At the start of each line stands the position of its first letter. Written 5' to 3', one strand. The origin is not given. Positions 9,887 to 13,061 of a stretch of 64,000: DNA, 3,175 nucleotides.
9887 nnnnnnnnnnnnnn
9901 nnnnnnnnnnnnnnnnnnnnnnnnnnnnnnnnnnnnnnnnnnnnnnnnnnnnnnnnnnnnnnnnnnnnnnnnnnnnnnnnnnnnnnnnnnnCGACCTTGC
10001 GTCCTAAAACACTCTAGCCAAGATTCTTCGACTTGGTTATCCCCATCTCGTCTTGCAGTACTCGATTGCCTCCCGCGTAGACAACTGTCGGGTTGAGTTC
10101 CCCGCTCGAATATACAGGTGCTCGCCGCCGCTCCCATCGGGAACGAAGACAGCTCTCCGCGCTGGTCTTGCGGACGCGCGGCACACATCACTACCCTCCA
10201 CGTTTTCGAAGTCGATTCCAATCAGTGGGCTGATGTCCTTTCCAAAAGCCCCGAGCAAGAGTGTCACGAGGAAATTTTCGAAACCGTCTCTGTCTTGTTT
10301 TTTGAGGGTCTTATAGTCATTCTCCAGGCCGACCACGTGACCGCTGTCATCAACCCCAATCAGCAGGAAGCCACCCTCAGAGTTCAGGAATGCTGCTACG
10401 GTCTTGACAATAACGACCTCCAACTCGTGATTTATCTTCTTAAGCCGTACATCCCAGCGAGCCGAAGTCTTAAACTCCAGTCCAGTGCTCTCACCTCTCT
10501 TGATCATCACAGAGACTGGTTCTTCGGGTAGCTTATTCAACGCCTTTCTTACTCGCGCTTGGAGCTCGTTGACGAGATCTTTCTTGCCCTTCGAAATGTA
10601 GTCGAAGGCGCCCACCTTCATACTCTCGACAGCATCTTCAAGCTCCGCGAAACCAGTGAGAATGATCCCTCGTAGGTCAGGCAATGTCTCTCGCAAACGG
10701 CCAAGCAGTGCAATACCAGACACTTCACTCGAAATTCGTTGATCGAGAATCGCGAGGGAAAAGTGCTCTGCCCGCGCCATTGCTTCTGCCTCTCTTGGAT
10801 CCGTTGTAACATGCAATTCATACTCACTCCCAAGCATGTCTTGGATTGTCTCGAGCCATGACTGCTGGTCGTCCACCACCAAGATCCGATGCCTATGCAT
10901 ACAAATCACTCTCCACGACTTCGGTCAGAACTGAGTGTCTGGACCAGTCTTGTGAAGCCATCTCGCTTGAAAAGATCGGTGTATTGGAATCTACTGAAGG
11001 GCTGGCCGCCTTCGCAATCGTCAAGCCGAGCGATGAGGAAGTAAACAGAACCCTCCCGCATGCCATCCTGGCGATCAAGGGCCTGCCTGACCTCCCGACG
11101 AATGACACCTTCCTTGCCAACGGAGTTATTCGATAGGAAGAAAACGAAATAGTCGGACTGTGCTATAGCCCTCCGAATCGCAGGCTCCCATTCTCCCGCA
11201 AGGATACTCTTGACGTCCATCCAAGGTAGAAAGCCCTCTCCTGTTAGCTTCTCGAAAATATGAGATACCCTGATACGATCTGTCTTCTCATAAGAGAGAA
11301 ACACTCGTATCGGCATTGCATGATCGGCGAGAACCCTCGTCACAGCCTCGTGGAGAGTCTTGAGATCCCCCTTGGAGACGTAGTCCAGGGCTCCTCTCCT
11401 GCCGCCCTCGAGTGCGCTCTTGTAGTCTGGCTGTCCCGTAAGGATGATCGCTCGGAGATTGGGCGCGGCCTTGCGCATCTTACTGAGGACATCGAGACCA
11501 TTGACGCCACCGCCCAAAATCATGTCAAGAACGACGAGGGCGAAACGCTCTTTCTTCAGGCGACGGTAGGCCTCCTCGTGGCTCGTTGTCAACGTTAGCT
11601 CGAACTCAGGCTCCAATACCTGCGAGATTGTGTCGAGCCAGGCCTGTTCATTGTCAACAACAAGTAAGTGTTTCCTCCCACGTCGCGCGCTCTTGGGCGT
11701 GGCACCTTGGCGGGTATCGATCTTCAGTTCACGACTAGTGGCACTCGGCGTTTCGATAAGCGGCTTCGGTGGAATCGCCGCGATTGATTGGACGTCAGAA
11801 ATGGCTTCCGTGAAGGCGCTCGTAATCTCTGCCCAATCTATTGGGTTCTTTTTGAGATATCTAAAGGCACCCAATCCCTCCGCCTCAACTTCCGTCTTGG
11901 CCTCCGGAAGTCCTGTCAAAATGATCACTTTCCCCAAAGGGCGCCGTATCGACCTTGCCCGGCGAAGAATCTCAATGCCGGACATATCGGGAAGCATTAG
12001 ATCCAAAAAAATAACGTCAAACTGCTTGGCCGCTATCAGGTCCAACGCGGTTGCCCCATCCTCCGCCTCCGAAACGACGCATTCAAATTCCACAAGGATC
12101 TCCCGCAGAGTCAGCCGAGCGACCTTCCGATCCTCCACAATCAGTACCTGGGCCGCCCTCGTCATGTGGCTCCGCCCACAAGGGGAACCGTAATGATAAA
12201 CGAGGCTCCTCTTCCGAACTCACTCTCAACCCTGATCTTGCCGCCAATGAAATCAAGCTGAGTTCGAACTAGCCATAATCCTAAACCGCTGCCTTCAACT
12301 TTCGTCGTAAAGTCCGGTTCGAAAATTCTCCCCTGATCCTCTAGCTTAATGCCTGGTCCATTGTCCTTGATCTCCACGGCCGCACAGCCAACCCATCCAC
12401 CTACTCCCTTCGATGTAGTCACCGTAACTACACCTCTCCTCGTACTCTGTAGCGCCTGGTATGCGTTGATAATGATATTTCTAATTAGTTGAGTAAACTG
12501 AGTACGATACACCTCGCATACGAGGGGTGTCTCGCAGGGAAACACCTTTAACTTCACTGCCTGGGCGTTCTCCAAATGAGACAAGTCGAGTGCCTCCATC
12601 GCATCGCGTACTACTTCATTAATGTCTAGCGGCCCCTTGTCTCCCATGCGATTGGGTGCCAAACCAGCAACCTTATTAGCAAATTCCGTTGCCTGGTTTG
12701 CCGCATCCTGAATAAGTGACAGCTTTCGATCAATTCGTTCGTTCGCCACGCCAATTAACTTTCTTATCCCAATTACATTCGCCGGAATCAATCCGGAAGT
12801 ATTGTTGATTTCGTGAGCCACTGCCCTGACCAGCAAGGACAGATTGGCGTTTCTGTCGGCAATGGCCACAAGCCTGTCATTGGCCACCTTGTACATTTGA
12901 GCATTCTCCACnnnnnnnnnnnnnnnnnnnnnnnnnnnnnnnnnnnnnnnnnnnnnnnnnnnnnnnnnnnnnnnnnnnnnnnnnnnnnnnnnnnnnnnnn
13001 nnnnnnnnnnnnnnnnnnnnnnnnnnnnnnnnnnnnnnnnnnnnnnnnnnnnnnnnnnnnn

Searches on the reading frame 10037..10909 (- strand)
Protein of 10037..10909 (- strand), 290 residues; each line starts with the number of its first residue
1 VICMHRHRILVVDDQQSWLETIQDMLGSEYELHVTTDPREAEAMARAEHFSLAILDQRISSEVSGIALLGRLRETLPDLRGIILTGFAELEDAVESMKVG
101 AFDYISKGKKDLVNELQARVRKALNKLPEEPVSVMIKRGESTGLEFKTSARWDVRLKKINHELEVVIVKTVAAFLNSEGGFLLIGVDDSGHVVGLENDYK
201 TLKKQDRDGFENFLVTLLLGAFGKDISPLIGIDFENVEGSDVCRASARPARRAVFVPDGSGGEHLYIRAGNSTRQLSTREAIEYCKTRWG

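Call 3: search_protein_families(library=pfam, proteins=[window:10037-10909:-], max_evalue=1)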
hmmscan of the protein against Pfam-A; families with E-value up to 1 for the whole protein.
window:10037-10909:- (290 aa): 2 families
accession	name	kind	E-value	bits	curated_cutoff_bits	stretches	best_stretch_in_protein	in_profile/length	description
PF00072.30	Response_reg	-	1.3e-17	64.4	30.2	1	9-109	1-103/111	Response regulator receiver domain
PF04326.19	SLFN_AlbA_2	-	1.4e-16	61.5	25.3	1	140-276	1-117/118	Schlafen, AlbA_2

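Call 4: search_protein_families(library=padloc, proteins=[window:10037-10909:-], max_evalue=0.1)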
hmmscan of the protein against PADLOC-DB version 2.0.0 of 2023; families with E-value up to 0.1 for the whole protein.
window:10037-10909:- (290 aa): 2 families
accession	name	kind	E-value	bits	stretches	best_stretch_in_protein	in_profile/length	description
PDLC02394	pAgo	-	0.0071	12.1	1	153-197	44-89/1121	-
PDLC05032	PDC-S50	-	0.0077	13.4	1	177-206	48-78/387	-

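Call 5: search_protein_families(library=ncbifam, proteins=[window:10037-10909:-], max_evalue=1)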
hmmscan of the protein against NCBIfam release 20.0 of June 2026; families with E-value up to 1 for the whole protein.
window:10037-10909:- (290 aa): 76 families (the best 25 are shown)
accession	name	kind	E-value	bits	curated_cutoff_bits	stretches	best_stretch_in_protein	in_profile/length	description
NF033791.1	ActR_PrrA_rreg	equivalog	2.2e-15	57.1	250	1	8-134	3-130/173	ActR/PrrA/RegA family redox response regulator transcription factor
NF053512.1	nitric_RR_NosR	exception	9e-14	51.3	400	1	9-164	1-146/422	response regulator c-di-GMP phosphodiesterase, NosR family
NF008469.0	PRK11361.1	equivalog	2.1e-13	49.8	714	1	6-186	4-174/461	acetoacetate metabolism transcriptional regulator AtoC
NF007689.0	PRK10365.1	equivalog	5.9e-13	48.4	760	1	7-126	6-123/441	sigma-54-dependent response regulator transcription factor ZraR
NF051870.1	NAssimRespRegNtrX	equivalog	4.4e-12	45.6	600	1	8-124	3-119/452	nitrogen assimilation response regulator NtrX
NF007928.2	PRK10643.1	equivalog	5.1e-12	45.9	330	1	8-127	2-119/216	two-component system response regulator PmrA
TIGR02154.1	PhoB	equivalog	6.1e-12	45.3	296.2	1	7-137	3-133/226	phosphate regulon transcriptional regulator PhoB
NF006900.1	PRK09390.1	equivalog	7.8e-12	45.1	255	1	6-129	4-125/203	response regulator FixJ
NF047793.1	ResRegPgtA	equivalog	3.5e-11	42.6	650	1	5-126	4-123/414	two-component system response regulator PgtA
NF012023.0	PRK15479.1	equivalog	4e-11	42.9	337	1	8-125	2-117/224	transcriptional regulator TctD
NF053854.1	RespRegPhoBBctds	equivalog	6.3e-11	42.1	270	1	9-130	1-121/225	two-component system response regulator PhoB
NF041734.1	resp_reg_RppA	equivalog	7e-11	41.9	250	1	8-126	2-120/229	two-component system response regulator RppA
NF007005.1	PRK09468.1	equivalog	9.1e-11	41.6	331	1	6-131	3-130/237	osmolarity response regulator transcription factor OmpR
TIGR01818.1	ntrC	equivalog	4.6e-10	38.9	558.6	1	9-129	1-119/463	nitrogen regulation protein NR(I)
NF040689.1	MtrAB_MtrA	equivalog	5.4e-10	39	300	1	9-131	1-120/219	MtrAB system response regulator MtrA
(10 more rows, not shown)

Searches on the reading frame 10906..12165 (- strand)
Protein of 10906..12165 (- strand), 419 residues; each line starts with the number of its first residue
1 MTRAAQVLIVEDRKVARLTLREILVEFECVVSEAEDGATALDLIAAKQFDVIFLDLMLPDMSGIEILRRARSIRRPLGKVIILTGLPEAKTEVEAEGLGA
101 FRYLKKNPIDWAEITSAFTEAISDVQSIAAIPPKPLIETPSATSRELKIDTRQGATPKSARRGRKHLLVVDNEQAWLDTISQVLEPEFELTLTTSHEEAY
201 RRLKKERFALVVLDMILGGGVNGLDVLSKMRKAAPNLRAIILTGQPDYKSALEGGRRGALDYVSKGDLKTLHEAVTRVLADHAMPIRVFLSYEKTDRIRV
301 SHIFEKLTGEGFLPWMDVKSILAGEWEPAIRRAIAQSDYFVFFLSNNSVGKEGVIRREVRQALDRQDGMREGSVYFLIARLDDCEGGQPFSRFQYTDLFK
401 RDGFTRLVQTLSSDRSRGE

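Call 3: search_protein_families(library=pfam, proteins=[window:10906-12165:-], max_evalue=1)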
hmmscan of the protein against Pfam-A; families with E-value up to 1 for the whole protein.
window:10906-12165:- (419 aa): 5 families
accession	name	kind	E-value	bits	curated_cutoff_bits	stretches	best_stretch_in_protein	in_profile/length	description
PF00072.30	Response_reg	-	8.2e-40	135.9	30.2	2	7-116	1-108/111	Response regulator receiver domain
PF13676.11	TIR_2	-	1.5e-18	67.8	28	1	288-407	1-121/122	TIR domain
PF20274.4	cREC_REC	-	0.0029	18.7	27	1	187-234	12-60/88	Cyclic-phosphate processing Receiver domain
PF01582.25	TIR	-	0.031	14.5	21.3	1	294-369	12-86/179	TIR domain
PF02310.24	B12-binding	-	0.21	11.9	32.1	0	38-86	41-88/121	B12 binding domain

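Call 4: search_protein_families(library=padloc, proteins=[window:10906-12165:-], max_evalue=0.1)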
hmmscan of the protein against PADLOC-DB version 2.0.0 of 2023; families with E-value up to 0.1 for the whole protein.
window:10906-12165:- (419 aa): 8 families
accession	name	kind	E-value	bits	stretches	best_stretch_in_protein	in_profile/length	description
PDLC04725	PDC-M60B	-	1.2e-09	36.2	2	2-61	2-62/158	-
PDLC02012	SAVED5--SAVED_TIR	-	8.3e-09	33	1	284-377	11-103/404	-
PDLC02403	Aga_TIR-PNTD1-PNTD2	-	1.4e-05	22.4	1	306-414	24-134/443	Class I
PDLC00405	SduA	-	2.2e-05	22.1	1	3-64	5-66/323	DUF4263 domain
PDLC02421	Aga_TIR-PNTD1-PNTD2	-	0.0014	15.8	1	304-369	23-89/430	Class I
PDLC04726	PDC-M60C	-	0.0026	14.7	0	186-217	26-57/407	-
PDLC00419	ThsB1|ThsB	-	0.046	11.5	1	285-349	27-96/165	TIR-like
PDLC00436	ThsB1|ThsB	-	0.052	11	1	261-349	11-104/183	TIR-like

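Call 5: search_protein_families(library=ncbifam, proteins=[window:10906-12165:-], max_evalue=1)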
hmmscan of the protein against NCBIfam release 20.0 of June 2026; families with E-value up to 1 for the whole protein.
window:10906-12165:- (419 aa): 105 families (the best 25 are shown)
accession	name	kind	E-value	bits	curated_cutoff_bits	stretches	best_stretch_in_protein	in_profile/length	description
TIGR01818.1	ntrC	equivalog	1.3e-28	100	558.6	2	7-129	1-121/463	nitrogen regulation protein NR(I)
NF033791.1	ActR_PrrA_rreg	equivalog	1.8e-27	96.4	250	2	165-303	2-138/173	ActR/PrrA/RegA family redox response regulator transcription factor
NF008469.0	PRK11361.1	equivalog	1.7e-24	86.4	714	2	1-121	1-119/461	acetoacetate metabolism transcriptional regulator AtoC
NF053512.1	nitric_RR_NosR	exception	2.3e-24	86.2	400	2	167-258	1-92/422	response regulator c-di-GMP phosphodiesterase, NosR family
NF045991.1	RespRegCtrARhodob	equivalog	5.1e-23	82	350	2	6-114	2-108/224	response regulator transcription factor CtrA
NF006900.1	PRK09390.1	equivalog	1.1e-22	80.6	255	2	1-126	1-124/203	response regulator FixJ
NF040689.1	MtrAB_MtrA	equivalog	3.4e-21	75.6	300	2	167-279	1-110/219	MtrAB system response regulator MtrA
NF011896.0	PRK15369.1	equivalog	8e-21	74.6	242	2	166-279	5-121/211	two component system response regulator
TIGR02154.1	PhoB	equivalog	1.1e-20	73.9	296.2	2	5-106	3-105/226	phosphate regulon transcriptional regulator PhoB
NF007005.1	PRK09468.1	equivalog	1.2e-20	73.9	331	2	4-115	3-112/237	osmolarity response regulator transcription factor OmpR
NF041734.1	resp_reg_RppA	equivalog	2e-20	73.2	250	2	6-115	2-111/229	two-component system response regulator RppA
NF051870.1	NAssimRespRegNtrX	equivalog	3.9e-20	72.2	600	2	166-265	3-104/452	nitrogen assimilation response regulator NtrX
NF045505.1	RR_RssB_Pseudo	equivalog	2.2e-19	69.8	700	2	4-115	5-115/394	two-component system response regulator RssB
NF012023.0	PRK15479.1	equivalog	2.7e-19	69.6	337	2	7-115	3-109/224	transcriptional regulator TctD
NF007135.0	PRK09581.1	equivalog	3.5e-19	68.9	474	1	5-245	3-237/457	PleD family two-component system response regulator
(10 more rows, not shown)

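Call 35: list_cluster_members(proteins=[P0001, window:10906-12165:-, window:10037-10909:-])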
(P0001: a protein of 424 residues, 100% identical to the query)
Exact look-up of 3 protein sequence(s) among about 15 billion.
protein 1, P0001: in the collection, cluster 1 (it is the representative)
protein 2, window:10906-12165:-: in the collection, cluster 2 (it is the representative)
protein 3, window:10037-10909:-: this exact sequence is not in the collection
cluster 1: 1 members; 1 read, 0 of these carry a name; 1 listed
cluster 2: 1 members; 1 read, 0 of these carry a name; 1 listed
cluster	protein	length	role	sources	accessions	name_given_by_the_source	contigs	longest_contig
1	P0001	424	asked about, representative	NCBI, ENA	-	-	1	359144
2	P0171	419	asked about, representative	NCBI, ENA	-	-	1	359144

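Call 68: find_homologous_proteins(query=window:10906-12165:-, max_evalue=1e-20)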
Query window:10906-12165:- (419 aa): 53 proteins with E <= 1e-20 among 8000 candidates.
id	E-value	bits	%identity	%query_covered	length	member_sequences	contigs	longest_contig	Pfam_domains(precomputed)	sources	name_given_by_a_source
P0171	2.9e-271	917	100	100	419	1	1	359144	PF13676.12,PF00072.31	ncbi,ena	-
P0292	1.2e-161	556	63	99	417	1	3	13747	PF13676.12,PF00072.31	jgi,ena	jgi:DNA-binding NtrC family response regulator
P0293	6.4e-148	511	57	100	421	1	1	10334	PF13676.12,PF00072.31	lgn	-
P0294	3.8e-142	492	56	99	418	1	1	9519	PF01582.26,PF20274.5,PF13676.12,PF00072.31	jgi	jgi:DNA-binding NtrC family response regulator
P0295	3.0e-140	486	56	99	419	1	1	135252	PF01582.26,PF13676.12,PF00072.31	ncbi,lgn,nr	ncbi:MAG TPA: response regulator [Thermoanaerobaculia bacterium]|nr:response regulator [Thermoanaero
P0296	3.9e-136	472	55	99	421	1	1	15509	PF01582.26,PF13676.12,PF00072.31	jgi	jgi:ActR/RegA family two-component response regulator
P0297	5.4e-136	472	54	100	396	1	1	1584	PF13676.12,PF00072.31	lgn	-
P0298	1.5e-135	470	57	99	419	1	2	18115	PF01582.26,PF13676.12,PF00072.31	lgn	-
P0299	8.3e-133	461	54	99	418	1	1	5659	PF13676.12,PF00072.31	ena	-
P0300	9.2e-133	461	55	100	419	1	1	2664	PF01582.26,PF13676.12,PF00072.31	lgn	-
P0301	1.1e-131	457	55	99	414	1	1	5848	PF13676.12,PF00072.31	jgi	jgi:ActR/RegA family two-component response regulator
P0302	8.1e-130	451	53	99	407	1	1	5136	PF13676.12,PF00072.31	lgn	-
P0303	2.3e-129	450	52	98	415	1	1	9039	PF13676.12,PF00072.31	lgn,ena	-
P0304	2.3e-125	437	49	99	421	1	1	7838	PF13676.12,PF00072.31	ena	-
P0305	2.1e-124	433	52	100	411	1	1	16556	PF13676.12,PF00072.31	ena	-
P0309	2.8e-113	397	47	99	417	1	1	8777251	PF13676.12,PF00072.31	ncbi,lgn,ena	-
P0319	7.8e-101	356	47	99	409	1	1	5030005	PF13676.12,PF00072.31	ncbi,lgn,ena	-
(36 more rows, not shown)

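Call 69: find_encoding_contigs(protein=P0292, flank=8000, max_places=1)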
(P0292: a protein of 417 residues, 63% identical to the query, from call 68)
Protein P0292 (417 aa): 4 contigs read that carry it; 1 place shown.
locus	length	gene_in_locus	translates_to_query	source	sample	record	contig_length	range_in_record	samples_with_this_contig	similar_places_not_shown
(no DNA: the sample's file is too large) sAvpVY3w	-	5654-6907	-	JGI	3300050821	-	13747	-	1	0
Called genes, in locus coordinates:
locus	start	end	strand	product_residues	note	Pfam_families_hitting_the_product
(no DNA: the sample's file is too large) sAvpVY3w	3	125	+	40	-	?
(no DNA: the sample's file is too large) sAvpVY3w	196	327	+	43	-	-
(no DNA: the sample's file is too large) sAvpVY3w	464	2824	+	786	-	PF13185:GAF_2, PF01590:GAF, PF13492:GAF_3 (weak), PF02518:HATPase_c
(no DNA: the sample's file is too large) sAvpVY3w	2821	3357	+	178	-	PF00072:Response_reg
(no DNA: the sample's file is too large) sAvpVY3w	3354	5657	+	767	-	PF00072:Response_reg, PF01590:GAF, PF13185:GAF_2 (weak), PF02518:HATPase_c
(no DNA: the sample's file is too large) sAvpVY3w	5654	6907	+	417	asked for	PF00072:Response_reg, PF13676:TIR_2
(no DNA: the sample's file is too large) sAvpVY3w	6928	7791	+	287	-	PF00072:Response_reg, PF04326:SLFN_AlbA_2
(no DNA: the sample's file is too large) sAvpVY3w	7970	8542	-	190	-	-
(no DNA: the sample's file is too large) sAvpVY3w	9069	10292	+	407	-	PF13676:TIR_2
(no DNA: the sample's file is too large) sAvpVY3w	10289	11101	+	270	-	PF18180:LD_cluster3 (faint), PF18163:LD_cluster2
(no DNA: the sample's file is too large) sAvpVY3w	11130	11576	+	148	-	PF08937:ThsB_TIR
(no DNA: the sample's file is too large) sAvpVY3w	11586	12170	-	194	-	PF08937:ThsB_TIR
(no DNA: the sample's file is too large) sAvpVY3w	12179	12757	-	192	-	-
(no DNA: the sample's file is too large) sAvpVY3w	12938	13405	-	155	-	PF08937:ThsB_TIR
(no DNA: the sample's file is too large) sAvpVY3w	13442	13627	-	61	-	-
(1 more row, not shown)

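Call 70: find_encoding_contigs(protein=P0295, flank=8000, max_places=1)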
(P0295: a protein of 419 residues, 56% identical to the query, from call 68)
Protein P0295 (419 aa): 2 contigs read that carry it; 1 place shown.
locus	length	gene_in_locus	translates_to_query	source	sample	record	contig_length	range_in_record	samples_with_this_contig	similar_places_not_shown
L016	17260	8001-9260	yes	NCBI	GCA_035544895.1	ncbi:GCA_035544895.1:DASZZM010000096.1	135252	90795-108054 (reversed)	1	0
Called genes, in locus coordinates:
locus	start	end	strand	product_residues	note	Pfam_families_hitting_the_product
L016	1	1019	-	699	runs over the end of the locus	-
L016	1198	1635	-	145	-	PF01850:PIN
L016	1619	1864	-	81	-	PF01402:RHH_1 (weak), PF19891:DUF6364 (weak)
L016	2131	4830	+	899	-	PF25323:6TM_PilS (weak), PF13185:GAF_2, PF13492:GAF_3 (weak), PF13185:GAF_2 (weak), PF01590:GAF, PF00989:PAS, PF13426:PAS_9, PF02518:HATPase_c, +2 more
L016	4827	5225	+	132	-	PF00072:Response_reg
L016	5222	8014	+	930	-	PF00072:Response_reg, PF13185:GAF_2 (weak), PF01590:GAF, PF13185:GAF_2, PF13492:GAF_3 (weak), PF02518:HATPase_c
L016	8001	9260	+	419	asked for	PF00072:Response_reg, PF01582:TIR (weak), PF13676:TIR_2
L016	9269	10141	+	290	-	PF00072:Response_reg, PF04326:SLFN_AlbA_2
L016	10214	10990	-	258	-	-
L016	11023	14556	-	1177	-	PF02811:PHP, PF07733:DNA_pol3_alpha, PF17657:DNA_pol3_finger, PF14579:HHH_6, PF01336:tRNA_anti-codon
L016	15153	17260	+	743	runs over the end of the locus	-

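Call 71: find_encoding_contigs(protein=P0309, flank=8000, max_places=1)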
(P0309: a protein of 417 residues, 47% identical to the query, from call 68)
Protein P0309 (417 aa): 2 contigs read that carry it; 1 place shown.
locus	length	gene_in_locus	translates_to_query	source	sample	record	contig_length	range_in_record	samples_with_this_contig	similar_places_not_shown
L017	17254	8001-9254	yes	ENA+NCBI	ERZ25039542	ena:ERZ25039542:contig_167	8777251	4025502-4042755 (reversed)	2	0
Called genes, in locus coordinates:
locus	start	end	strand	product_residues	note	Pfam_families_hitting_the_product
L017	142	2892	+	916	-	PF13185:GAF_2 (weak), PF01590:GAF, PF13185:GAF_2, PF00989:PAS, PF13188:PAS_8 (weak), PF08448:PAS_4, PF13426:PAS_9, PF02518:HATPase_c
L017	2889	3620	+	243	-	-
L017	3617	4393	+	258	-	PF00072:Response_reg (weak), PF05014:Nuc_deoxyrib_tr (faint)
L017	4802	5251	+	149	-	PF00072:Response_reg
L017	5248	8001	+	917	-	PF00072:Response_reg, PF01590:GAF (weak), PF13185:GAF_2, PF01590:GAF, PF13185:GAF_2, PF13492:GAF_3 (weak), PF02518:HATPase_c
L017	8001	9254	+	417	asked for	PF00072:Response_reg, PF13676:TIR_2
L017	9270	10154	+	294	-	PF00072:Response_reg, PF04326:SLFN_AlbA_2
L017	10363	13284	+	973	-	PF02463:SMC_N (faint), PF03193:RsgA_GTPase (faint), PF13191:AAA_16 (faint), PF13304:AAA_21 (faint), PF13555:AAA_29 (faint), PF17760:UvrA_inter, PF17755:UvrA_DNA-bind, PF00005:ABC_tran (weak), +2 more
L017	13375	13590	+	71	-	-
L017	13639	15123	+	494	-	PF00158:Sigma54_activat, PF14532:Sigma54_activ_2, PF01078:Mg_chelatase (faint), PF07728:AAA_5 (weak), PF25601:AAA_lid_14, PF02954:HTH_8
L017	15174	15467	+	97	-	PF09954:DUF2188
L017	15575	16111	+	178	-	-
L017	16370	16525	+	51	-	-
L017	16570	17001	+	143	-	PF13581:HATPase_c_2, PF02518:HATPase_c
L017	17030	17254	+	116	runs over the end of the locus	PF01740:STAS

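Call 72: find_encoding_contigs(protein=P0319, flank=8000, max_places=1)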
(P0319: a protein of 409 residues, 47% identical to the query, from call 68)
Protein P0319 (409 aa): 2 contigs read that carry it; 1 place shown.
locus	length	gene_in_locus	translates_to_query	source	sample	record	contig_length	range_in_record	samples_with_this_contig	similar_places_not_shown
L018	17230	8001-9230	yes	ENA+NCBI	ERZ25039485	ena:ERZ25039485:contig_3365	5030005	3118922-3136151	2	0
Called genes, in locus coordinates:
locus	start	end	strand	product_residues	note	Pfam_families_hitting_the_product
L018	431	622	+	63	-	-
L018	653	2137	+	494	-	PF18911:PKD_4, PF00801:PKD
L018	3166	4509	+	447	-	PF00989:PAS (weak)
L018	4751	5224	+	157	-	PF00072:Response_reg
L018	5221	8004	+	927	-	PF00072:Response_reg, PF01590:GAF, PF13185:GAF_2, PF13492:GAF_3, PF02518:HATPase_c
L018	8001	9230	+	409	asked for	PF00072:Response_reg, PF13676:TIR_2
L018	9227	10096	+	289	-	PF00072:Response_reg, PF04326:SLFN_AlbA_2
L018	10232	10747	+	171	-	PF00801:PKD, PF18911:PKD_4, PF22352:K319L-like_PKD (weak)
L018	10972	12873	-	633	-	PF13428:TPR_14 (faint), PF13432:TPR_16 (faint), PF07719:TPR_2 (faint), PF14559:TPR_19 (faint), PF01435:Peptidase_M48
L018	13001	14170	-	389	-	PF02746:MR_MLE_N, PF13378:MR_MLE_C, PF26685:DUF8230_C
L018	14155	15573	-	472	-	PF03606:DcuC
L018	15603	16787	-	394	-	PF01546:Peptidase_M20, PF07687:M20_dimer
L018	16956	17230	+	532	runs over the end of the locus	PF21167:DUF6851, PF22778:VCPO_2nd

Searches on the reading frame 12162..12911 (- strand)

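Call 3: search_protein_families(library=pfam, proteins=[window:12162-12911:-], max_evalue=1)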
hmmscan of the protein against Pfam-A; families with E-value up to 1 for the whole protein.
window:12162-12911:- (249 aa): 2 families
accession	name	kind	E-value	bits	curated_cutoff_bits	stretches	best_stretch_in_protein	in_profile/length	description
PF02518.31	HATPase_c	-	1.5e-20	74.2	26.4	1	137-244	4-109/111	Histidine kinase-, DNA gyrase B-, and HSP90-like ATPase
PF13581.12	HATPase_c_2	-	0.066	13.7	27.4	1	144-218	41-108/127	Histidine kinase-like ATPase domain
